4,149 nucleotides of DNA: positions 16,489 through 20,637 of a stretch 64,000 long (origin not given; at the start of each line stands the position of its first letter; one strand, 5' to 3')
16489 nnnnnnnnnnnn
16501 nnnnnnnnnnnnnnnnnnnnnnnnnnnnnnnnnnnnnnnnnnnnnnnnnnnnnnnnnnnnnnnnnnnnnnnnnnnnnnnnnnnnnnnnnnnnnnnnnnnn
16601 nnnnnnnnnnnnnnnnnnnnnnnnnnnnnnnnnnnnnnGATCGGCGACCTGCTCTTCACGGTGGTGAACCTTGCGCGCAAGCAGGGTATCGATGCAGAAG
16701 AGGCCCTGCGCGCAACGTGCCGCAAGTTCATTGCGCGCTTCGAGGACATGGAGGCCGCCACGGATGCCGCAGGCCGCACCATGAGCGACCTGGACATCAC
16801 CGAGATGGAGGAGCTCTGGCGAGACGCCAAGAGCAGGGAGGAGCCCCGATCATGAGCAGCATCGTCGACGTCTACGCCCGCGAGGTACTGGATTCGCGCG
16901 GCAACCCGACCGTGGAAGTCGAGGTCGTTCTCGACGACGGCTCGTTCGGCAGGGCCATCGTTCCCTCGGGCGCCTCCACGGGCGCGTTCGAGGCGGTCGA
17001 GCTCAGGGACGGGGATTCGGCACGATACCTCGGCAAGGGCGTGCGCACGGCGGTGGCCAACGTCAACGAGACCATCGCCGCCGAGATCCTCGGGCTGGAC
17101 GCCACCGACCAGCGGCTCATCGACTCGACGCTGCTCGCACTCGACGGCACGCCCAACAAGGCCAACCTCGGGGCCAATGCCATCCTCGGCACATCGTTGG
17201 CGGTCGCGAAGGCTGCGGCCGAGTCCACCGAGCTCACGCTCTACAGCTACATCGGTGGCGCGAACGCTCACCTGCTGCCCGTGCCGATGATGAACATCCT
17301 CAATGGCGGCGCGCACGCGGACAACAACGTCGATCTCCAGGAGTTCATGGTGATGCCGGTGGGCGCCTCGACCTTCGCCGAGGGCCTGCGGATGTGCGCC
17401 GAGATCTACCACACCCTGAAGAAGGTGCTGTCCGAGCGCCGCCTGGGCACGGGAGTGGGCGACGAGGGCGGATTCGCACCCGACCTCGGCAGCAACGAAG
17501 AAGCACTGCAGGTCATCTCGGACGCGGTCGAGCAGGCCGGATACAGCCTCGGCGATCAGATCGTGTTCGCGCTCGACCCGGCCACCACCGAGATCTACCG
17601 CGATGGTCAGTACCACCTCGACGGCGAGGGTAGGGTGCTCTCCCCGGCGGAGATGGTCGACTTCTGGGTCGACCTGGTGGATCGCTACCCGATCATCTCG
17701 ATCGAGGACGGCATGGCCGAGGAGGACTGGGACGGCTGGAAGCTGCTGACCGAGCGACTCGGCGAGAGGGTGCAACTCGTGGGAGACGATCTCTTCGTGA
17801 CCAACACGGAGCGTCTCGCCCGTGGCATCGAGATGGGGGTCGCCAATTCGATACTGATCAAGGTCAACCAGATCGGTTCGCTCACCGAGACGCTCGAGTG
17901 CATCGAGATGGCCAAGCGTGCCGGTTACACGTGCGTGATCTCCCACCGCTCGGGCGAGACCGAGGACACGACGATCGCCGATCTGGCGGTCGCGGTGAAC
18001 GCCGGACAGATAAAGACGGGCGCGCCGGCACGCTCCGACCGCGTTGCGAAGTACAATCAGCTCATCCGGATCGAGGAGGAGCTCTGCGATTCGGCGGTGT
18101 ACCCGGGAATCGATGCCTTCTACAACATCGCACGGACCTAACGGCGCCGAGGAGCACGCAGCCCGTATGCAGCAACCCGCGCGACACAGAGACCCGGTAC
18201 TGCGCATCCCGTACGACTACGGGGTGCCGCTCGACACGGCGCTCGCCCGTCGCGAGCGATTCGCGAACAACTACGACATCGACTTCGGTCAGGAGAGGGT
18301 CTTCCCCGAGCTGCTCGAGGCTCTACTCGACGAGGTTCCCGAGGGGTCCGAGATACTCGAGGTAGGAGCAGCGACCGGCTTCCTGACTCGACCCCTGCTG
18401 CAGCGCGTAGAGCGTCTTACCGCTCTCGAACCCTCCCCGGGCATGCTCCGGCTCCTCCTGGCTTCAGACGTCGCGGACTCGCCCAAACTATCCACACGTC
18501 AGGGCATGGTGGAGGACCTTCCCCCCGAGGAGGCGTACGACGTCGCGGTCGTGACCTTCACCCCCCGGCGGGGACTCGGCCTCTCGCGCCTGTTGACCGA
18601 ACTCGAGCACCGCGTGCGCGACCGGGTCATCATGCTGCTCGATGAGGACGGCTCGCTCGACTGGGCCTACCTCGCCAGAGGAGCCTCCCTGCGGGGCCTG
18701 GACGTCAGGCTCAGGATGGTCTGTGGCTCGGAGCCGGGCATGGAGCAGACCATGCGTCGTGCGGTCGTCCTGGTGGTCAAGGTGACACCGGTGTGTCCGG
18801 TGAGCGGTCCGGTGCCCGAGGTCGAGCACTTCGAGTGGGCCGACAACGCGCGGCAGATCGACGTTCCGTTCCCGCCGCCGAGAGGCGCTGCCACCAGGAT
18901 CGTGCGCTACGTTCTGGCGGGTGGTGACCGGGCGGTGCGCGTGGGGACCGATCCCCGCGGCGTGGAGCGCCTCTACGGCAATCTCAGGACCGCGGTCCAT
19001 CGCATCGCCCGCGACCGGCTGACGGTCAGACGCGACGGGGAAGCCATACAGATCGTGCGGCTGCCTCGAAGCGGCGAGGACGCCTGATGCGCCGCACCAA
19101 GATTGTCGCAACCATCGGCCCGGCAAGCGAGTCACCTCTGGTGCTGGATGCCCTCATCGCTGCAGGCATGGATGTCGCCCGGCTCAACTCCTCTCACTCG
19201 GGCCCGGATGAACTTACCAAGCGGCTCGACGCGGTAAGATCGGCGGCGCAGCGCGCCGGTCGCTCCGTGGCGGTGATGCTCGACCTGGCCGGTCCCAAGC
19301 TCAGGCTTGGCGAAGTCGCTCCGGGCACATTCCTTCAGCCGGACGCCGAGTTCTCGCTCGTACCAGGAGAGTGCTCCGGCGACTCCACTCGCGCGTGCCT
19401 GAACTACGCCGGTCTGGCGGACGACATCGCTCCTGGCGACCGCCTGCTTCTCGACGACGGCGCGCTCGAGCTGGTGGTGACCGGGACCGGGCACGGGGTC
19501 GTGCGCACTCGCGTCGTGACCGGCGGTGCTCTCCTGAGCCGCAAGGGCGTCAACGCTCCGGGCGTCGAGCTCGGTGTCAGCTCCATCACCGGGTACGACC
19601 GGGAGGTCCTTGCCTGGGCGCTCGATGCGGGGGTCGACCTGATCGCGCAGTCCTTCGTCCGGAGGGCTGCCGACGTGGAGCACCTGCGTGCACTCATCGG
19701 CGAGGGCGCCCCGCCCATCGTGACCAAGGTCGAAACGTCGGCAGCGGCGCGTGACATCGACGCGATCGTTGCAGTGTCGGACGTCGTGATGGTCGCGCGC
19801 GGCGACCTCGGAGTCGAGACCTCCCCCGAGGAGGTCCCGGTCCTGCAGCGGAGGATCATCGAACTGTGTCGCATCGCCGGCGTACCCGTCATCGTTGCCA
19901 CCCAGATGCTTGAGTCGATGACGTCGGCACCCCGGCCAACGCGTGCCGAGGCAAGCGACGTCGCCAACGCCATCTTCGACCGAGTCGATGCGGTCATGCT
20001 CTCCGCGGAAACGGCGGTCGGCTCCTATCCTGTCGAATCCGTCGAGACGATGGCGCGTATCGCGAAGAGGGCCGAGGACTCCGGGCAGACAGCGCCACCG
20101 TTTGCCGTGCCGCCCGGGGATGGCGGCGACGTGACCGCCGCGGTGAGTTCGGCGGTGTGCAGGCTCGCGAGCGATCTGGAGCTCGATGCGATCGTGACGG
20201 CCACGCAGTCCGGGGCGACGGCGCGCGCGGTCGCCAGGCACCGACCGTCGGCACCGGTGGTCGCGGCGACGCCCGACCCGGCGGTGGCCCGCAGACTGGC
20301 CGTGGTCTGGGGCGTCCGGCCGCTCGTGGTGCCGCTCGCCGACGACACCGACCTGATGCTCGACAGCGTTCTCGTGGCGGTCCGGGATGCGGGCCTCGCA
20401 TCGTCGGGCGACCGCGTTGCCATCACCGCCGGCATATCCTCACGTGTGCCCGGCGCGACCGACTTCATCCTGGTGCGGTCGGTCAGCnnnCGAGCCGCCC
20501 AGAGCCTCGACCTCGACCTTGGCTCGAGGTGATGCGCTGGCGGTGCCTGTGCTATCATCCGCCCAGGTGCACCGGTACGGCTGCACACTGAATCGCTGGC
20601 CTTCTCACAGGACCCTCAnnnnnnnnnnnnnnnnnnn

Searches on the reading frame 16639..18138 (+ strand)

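Call 69: search_protein_families(library=pfam, proteins=[window:16639-18138:+], max_evalue=0.000001)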
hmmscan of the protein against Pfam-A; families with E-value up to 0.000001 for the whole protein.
window:16639-18138:+ (500 aa): 2 families
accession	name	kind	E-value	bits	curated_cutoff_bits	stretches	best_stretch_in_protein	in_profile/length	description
PF00113.28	Enolase_C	-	4.9e-131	436.9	21.5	1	211-495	2-294/296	Enolase, C-terminal TIM barrel domain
PF03952.21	Enolase_N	-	9.2e-59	197.8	35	1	75-205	1-131/131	Enolase, N-terminal domain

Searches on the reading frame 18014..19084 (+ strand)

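Call 69: search_protein_families(library=pfam, proteins=[window:18014-19084:+], max_evalue=0.000001)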
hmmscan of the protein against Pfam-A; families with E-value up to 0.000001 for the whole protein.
window:18014-19084:+ (357 aa): 1 family
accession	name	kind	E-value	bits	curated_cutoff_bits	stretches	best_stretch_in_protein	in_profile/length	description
PF13649.12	Methyltransf_25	-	4.6e-08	34.1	27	1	114-182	1-72/97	Methyltransferase domain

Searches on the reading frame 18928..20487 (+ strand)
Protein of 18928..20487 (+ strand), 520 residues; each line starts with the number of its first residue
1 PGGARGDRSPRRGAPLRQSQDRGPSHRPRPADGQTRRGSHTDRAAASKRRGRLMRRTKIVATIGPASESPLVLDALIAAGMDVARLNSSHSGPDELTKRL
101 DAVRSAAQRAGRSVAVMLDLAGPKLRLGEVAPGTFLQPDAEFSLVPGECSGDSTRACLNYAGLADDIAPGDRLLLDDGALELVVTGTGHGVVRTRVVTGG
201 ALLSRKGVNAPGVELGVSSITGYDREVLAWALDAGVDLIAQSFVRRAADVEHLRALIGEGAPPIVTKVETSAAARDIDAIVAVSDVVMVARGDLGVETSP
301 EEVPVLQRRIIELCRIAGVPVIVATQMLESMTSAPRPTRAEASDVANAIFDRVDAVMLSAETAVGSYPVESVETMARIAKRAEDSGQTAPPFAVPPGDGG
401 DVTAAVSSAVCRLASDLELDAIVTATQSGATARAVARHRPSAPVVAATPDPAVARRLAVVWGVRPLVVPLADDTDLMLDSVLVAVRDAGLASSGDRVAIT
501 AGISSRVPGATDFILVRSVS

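Call 69: search_protein_families(library=pfam, proteins=[window:18928-20487:+], max_evalue=0.000001)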
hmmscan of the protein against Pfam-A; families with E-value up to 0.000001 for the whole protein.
window:18928-20487:+ (520 aa): 2 families
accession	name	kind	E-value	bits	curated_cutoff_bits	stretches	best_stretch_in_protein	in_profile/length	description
PF00224.27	PK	-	3e-99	332.6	30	1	54-372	1-328/328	Pyruvate kinase, barrel domain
PF02887.21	PK_C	-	1.3e-31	109.5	28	1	405-516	2-113/114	Pyruvate kinase, alpha/beta domain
